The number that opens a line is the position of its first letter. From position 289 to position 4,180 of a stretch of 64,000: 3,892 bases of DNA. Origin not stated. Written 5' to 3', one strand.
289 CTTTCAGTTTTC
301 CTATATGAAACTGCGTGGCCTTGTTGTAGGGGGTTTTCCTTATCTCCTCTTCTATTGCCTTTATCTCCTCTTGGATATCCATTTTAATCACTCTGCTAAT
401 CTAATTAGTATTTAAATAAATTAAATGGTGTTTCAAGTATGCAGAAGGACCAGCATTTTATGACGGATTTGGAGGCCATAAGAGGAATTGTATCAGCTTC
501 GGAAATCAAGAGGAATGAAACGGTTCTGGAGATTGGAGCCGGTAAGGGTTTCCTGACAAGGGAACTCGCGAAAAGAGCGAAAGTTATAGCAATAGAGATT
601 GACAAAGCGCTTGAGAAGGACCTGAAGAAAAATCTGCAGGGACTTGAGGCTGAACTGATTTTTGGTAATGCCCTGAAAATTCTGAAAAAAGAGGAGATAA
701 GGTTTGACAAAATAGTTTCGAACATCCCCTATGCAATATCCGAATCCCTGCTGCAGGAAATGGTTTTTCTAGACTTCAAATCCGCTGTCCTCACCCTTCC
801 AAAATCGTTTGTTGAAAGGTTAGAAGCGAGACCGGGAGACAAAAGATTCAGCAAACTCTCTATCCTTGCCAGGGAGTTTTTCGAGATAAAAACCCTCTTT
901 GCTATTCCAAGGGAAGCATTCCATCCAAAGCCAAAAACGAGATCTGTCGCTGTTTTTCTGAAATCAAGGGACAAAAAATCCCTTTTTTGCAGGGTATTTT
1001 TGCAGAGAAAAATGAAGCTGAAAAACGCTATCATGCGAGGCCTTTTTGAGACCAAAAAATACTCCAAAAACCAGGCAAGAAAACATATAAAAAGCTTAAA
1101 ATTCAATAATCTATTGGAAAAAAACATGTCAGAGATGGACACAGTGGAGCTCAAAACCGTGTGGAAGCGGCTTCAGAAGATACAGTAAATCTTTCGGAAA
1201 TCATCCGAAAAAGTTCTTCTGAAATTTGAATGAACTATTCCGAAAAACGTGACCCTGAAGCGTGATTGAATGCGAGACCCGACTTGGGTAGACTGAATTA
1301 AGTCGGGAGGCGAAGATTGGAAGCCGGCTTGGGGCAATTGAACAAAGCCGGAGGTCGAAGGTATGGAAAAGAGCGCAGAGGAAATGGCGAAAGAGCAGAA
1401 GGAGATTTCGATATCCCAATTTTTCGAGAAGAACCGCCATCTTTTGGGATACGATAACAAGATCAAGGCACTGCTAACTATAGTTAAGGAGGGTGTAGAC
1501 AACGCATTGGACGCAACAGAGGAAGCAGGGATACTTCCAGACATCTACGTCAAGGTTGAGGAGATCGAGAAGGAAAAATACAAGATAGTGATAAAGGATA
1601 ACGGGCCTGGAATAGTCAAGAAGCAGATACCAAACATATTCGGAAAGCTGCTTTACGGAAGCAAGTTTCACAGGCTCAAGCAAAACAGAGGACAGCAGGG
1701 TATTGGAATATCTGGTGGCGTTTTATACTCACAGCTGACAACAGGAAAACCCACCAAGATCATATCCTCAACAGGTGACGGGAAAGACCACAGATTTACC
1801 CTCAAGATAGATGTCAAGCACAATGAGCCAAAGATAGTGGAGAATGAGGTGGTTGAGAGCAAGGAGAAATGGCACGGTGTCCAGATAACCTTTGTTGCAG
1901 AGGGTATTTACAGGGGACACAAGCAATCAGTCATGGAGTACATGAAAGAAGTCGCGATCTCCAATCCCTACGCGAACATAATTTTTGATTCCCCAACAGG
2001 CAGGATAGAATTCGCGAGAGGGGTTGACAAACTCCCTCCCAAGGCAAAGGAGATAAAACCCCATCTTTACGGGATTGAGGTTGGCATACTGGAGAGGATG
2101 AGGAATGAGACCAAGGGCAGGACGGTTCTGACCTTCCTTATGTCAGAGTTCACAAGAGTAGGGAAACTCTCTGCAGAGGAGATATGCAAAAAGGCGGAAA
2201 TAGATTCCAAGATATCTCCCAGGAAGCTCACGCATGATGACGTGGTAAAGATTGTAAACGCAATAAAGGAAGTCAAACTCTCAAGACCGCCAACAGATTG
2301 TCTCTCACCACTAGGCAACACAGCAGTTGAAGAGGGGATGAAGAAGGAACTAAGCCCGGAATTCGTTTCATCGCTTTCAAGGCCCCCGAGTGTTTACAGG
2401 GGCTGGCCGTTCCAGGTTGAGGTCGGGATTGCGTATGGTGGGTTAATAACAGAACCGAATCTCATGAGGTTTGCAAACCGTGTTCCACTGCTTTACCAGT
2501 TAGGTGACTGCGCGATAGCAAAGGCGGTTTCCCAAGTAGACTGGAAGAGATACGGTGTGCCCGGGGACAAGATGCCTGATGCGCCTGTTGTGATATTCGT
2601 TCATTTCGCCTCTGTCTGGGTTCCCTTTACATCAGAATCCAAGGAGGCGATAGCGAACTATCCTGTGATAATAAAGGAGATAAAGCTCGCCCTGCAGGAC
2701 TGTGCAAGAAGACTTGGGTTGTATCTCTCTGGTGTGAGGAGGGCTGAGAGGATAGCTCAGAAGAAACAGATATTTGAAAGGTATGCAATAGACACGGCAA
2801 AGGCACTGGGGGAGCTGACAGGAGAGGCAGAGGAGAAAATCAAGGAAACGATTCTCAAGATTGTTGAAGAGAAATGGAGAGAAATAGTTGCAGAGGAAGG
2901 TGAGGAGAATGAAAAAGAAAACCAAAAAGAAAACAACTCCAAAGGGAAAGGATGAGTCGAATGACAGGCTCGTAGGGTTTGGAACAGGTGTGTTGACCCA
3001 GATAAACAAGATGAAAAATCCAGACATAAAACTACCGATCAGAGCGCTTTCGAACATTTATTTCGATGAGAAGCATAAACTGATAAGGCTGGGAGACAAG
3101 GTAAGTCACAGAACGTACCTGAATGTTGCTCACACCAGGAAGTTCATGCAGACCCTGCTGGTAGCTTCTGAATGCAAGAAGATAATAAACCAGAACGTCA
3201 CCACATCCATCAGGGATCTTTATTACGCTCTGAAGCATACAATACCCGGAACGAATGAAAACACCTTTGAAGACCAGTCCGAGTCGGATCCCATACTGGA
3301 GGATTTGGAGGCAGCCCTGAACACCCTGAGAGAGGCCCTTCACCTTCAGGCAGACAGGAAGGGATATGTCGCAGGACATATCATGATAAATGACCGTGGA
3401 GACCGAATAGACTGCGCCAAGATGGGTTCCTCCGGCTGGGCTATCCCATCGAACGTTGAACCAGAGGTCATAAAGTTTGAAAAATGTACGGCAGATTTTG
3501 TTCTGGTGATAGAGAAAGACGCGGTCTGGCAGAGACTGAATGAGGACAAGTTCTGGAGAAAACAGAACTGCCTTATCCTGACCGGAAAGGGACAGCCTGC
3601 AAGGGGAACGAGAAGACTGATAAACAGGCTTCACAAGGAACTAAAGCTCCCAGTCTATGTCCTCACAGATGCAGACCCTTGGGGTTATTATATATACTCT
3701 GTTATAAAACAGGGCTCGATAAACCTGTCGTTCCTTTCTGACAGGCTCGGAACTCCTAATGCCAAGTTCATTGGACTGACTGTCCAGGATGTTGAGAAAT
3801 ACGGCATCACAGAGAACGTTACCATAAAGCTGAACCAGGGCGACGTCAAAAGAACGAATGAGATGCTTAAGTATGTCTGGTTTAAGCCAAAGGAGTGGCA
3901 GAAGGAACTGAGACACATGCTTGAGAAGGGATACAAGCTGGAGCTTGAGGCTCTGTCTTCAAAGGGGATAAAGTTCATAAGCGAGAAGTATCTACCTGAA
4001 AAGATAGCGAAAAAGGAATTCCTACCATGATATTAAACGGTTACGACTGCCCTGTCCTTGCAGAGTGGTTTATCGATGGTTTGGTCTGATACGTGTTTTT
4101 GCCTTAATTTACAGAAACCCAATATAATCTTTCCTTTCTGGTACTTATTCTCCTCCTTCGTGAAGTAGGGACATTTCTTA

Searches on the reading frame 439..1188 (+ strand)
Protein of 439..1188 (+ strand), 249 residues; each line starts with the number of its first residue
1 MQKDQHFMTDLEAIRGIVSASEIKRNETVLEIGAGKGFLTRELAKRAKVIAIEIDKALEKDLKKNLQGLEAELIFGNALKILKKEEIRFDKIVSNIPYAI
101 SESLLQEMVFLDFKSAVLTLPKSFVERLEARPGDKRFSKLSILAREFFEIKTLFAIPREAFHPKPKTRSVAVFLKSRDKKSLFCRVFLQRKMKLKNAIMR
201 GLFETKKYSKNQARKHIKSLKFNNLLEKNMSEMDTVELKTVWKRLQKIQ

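Call 47: search_protein_families(library=pfam, proteins=[window:439-1188:+], max_evalue=0.001)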
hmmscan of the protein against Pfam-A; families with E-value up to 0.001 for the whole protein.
window:439-1188:+ (249 aa): 7 families
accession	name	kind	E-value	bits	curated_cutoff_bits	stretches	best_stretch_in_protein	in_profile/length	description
PF00398.26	RrnaAD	-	4.4e-40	137.9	24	1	4-205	9-222/263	Ribosomal RNA adenine dimethylase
PF13649.12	Methyltransf_25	-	1e-07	33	27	1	29-96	1-74/97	Methyltransferase domain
PF13847.12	Methyltransf_31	-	8.6e-07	29.2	27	1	23-95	1-81/145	Methyltransferase domain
PF03602.21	Cons_hypoth95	-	4.4e-05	23.7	24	1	25-108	41-132/182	Conserved hypothetical protein 95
PF01564.23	Spermine_synth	-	0.0002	21.4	22.9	1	20-106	13-111/186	Spermine/spermidine synthase domain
PF13679.12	Methyltransf_32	-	0.00032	21.1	27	0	17-70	16-77/143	Methyltransferase domain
PF08241.18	Methyltransf_11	-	0.00056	20.9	21.2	1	30-95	1-67/95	Methyltransferase domain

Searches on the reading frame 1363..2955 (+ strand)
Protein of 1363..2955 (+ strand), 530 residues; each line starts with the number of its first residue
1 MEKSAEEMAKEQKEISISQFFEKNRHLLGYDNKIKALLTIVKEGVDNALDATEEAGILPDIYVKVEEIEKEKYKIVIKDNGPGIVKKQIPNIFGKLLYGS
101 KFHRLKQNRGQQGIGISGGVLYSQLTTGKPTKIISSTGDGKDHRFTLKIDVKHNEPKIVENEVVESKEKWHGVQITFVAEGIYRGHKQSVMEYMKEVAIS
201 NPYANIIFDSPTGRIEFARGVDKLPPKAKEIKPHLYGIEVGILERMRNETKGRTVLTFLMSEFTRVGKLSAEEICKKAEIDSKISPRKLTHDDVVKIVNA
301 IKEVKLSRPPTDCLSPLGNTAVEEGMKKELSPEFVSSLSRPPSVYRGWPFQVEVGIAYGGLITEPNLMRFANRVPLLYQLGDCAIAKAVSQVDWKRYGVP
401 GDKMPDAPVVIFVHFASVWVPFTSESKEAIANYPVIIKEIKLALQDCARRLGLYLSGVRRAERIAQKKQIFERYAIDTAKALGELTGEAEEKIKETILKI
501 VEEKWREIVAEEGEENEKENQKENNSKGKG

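Call 47: search_protein_families(library=pfam, proteins=[window:1363-2955:+], max_evalue=0.001)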
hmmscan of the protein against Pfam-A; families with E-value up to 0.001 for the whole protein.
window:1363-2955:+ (530 aa): 5 families
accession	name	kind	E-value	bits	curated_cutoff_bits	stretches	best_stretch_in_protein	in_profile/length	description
PF09239.17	Topo-VIb_trans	-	5.7e-57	192.4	24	1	309-465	1-157/159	Topoisomerase VI B subunit, transducer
PF02518.31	HATPase_c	-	5.7e-11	43.3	26.4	1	34-149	3-107/111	Histidine kinase-, DNA gyrase B-, and HSP90-like ATPase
PF13589.12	HATPase_c_3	-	2.5e-09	37.7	25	1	40-156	6-112/137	Histidine kinase-, DNA gyrase B-, and HSP90-like ATPase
PF00416.27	Ribosomal_S13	-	3.6e-06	27.8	31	1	255-307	12-64/128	Ribosomal protein S13/S18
PF05833.16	NFACT_N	-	4.9e-05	22.7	31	1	224-304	161-239/456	NFACT N-terminal and middle domains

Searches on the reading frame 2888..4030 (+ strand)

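Call 47: search_protein_families(library=pfam, proteins=[window:2888-4030:+], max_evalue=0.001)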
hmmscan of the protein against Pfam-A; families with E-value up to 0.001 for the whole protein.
window:2888-4030:+ (380 aa): 3 families
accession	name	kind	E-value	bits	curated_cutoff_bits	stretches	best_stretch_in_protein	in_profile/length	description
PF21180.3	TOP6A-Spo11_Toprim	-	3.4e-67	226.1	24.1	1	204-373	1-170/170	Topoisomerase 6 subunit A/Spo11, Toprim domain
PF04406.19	TP6A_N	-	9.6e-18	64.2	26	1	84-153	1-62/62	Type IIB DNA topoisomerase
PF20768.2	Topo_VI_alpha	-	5.9e-09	36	23.6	1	160-200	6-49/50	All-beta domain in DNA topoisomerase VI alpha subunit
